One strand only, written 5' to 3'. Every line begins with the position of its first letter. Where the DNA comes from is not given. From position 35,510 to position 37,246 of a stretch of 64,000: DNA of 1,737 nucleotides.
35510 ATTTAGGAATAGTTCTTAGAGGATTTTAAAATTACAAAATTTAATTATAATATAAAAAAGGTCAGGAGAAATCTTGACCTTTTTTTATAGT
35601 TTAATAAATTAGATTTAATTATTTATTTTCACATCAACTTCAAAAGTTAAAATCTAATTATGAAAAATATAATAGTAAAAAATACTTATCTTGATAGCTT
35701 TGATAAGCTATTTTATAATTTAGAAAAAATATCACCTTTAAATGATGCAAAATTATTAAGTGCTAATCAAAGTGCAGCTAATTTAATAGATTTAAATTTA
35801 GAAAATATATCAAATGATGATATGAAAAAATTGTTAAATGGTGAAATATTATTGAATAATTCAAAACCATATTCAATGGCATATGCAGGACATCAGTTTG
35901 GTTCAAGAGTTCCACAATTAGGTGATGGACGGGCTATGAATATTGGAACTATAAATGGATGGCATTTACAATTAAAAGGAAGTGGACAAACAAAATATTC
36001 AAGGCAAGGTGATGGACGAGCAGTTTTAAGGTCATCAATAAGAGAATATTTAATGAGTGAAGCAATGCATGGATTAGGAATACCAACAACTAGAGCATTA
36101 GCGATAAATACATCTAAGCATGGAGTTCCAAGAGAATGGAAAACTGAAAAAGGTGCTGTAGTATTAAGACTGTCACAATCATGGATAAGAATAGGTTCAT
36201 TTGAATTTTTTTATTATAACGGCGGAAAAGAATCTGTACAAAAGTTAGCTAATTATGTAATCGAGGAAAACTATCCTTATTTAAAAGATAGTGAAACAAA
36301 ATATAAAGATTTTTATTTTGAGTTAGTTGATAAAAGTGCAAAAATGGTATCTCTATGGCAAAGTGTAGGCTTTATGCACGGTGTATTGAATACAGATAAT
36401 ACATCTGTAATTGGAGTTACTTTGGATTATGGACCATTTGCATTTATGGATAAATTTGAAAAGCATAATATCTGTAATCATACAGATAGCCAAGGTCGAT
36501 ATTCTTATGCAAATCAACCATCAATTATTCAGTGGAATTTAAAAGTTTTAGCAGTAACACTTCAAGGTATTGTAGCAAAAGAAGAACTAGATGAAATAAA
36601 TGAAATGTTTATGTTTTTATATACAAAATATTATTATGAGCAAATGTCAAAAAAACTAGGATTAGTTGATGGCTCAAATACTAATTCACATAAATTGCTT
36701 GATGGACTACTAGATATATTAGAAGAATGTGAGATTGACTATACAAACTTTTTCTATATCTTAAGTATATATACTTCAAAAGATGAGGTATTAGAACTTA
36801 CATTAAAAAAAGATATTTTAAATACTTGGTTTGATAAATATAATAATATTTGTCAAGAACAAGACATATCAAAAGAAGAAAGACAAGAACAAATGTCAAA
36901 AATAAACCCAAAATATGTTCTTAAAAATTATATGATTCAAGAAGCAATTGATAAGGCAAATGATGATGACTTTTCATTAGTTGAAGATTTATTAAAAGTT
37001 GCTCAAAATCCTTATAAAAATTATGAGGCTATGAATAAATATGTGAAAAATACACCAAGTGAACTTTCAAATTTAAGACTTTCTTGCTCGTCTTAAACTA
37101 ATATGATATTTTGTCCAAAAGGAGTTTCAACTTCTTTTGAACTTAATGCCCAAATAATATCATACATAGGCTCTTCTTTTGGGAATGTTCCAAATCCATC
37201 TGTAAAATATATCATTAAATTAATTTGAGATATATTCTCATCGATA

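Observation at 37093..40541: Translationally coupled triad: BRCT-like/LRV-repeat protein, MoxR-type AAA+ ATPase, VWA (DUF2201-like) protein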

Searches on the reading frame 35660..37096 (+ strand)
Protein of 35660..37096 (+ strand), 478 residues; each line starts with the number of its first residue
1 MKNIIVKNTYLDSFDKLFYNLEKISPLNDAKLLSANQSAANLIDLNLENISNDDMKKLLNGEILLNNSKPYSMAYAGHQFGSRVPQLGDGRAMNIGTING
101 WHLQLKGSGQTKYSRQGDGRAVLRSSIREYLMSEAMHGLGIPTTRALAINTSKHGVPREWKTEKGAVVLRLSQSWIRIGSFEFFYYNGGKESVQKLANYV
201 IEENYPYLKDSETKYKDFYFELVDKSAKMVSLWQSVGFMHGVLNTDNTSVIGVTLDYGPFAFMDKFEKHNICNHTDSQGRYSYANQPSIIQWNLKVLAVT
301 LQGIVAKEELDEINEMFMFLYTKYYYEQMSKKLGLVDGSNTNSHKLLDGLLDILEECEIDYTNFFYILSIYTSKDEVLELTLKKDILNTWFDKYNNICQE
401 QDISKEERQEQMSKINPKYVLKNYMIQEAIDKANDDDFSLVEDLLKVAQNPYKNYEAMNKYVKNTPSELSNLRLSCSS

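Call 85: search_protein_families(library=pfam, proteins=[window:35660-37096:+], max_evalue=0.001)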
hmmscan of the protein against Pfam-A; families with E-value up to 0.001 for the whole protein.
window:35660-37096:+ (478 aa): 1 family
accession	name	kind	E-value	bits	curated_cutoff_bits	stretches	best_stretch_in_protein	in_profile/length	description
PF02696.19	SelO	-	8.8e-133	443.9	22.8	1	12-447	12-464/466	Protein adenylyltransferase SelO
